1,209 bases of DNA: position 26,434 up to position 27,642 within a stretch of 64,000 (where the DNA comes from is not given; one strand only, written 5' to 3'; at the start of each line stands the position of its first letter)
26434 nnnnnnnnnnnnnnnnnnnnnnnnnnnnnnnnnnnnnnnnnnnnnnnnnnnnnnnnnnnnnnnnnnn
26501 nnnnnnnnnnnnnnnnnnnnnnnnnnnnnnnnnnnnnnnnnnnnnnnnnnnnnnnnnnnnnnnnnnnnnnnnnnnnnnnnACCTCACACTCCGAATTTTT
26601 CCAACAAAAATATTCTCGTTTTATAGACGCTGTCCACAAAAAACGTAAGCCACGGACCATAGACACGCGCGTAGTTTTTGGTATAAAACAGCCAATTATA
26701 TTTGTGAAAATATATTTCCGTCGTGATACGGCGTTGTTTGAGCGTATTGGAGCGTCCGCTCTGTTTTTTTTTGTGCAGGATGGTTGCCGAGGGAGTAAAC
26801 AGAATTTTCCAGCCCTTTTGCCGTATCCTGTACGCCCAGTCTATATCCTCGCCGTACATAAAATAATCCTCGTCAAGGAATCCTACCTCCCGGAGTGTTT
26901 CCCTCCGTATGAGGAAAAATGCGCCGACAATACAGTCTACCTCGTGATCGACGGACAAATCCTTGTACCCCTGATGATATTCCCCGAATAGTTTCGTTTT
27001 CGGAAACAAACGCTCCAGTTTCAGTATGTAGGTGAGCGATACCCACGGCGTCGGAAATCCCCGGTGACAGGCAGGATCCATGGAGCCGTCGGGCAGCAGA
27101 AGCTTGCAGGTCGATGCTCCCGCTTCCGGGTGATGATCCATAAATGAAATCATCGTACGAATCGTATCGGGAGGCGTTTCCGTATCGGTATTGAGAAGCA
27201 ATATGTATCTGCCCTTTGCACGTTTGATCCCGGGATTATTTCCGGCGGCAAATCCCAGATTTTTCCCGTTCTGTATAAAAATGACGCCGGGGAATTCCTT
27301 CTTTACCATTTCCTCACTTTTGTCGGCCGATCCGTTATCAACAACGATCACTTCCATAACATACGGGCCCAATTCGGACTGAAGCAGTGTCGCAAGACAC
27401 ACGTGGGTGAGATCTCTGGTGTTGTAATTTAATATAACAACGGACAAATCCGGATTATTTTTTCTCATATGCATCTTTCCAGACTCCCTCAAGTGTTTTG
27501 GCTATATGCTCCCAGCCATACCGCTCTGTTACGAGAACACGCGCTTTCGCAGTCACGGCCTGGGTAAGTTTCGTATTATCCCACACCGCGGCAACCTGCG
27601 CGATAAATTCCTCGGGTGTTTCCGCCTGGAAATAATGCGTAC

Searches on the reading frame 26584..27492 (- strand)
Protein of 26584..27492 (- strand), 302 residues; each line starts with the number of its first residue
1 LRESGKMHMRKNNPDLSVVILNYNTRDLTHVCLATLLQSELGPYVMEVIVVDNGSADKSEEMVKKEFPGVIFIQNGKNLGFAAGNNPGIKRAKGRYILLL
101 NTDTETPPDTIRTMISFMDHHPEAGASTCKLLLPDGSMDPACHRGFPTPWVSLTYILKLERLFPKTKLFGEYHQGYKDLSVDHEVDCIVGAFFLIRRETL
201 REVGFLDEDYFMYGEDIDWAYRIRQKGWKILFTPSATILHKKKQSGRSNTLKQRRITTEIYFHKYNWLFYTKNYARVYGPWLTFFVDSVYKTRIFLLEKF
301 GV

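Call 19: search_protein_families(library=pfam, proteins=[window:26584-27492:-], max_evalue=0.001)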
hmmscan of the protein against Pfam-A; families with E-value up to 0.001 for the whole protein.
window:26584-27492:- (302 aa): 5 families
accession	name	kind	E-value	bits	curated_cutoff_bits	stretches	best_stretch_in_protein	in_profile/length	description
PF00535.33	Glycos_transf_2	-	3e-24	86.3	23.3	1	17-128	1-113/168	Glycosyl transferase family 2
PF13641.12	Glyco_tranf_2_3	-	8.3e-18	65.7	27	1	14-254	1-209/230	Glycosyltransferase like family 2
PF13632.12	Glyco_trans_2_3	-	1.1e-10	42.1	27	1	96-255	1-137/198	Glycosyl transferase family group 2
PF10111.15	Glyco_tranf_2_2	-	1.3e-07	31.9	27.3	1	17-117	1-105/276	Glycosyltransferase like family 2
PF13506.12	Glyco_transf_21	-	4.2e-05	23.5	21.7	0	180-242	95-155/174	Glycosyl transferase family 21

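Call 68: search_protein_families(library=ncbifam, proteins=[window:26584-27492:-], max_evalue=0.001)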
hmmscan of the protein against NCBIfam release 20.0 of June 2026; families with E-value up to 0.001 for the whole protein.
window:26584-27492:- (302 aa): 22 families
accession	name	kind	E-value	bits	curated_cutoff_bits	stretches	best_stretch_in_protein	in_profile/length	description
NF041875.1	EPS_EpsD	equivalog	8.8e-24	84.5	370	1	16-245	1-211/325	exopolysaccharide biosynthesis glycosyltransferase EpsD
TIGR03937.1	PgaC_IcaA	equivalog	3.5e-18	65.8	422.3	2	9-128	40-160/407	poly-beta-1,6-N-acetyl-D-glucosamine synthase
TIGR03965.1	mycofact_glyco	equivalog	7.6e-18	64.6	280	2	185-244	226-284/467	mycofactocin biosynthesis glycosyltransferase MftF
TIGR01556.1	rhamnosyltran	subfamily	7.1e-14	51.6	200.55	2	183-241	143-201/281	rhamnosyltransferase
NF038302.1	EPS_HpsE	equivalog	7.3e-14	51.4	300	1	15-129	2-122/307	hormogonium polysaccharide biosynthesis glycosyltransferase HpsE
NF007482.0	PRK10073.1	equivalog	2.4e-13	49.8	423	1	9-117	1-109/334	glycosyltransferase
TIGR03111.1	glyc2_xrt_Gpos1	hypoth_equivalog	2.9e-12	46.1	363.95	1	5-227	40-252/439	TIGR03111 family XrtG-associated glycosyltransferase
TIGR04283.1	glyco_like_mftF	equivalog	1.1e-10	41.5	182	1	16-125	1-105/221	TIGR04283 family arsenosugar biosynthesis glycosyltransferase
NF038299.1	EPS_HpsN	equivalog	1.9e-09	36.9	425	1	15-275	2-255/317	hormogonium polysaccharide biosynthesis glycosyltransferase HpsN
NF047683.1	TeichurnBiosyTuaG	equivalog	3.1e-09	36.8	400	1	9-128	1-121/252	teichuronic acid biosynthesis protein TuaG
NF050819.1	PolSacchBiosHfsG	equivalog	2.1e-07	30.4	500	1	9-110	7-106/302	polysaccharide biosynthesis protein HfsG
NF047588.1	GlcsyltransPgfSStrep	equivalog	2.8e-07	30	500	1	16-116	3-108/308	glycosyltransferase PgfS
NF050113.1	gal_furan_GlfT1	equivalog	8.4e-07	28.6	330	1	20-94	5-79/290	galactofuranosyltransferase GlfT1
TIGR04242.1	nodulat_NodC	equivalog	2.8e-06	26.5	550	1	9-131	43-168/395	chitooligosaccharide synthase NodC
NF050050.1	ProtGlycPglI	equivalog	3.5e-06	26.6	500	1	14-119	2-109/306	GalNAc(5)-diNAcBac-PP-undecaprenol beta-1,3-glucosyltransferase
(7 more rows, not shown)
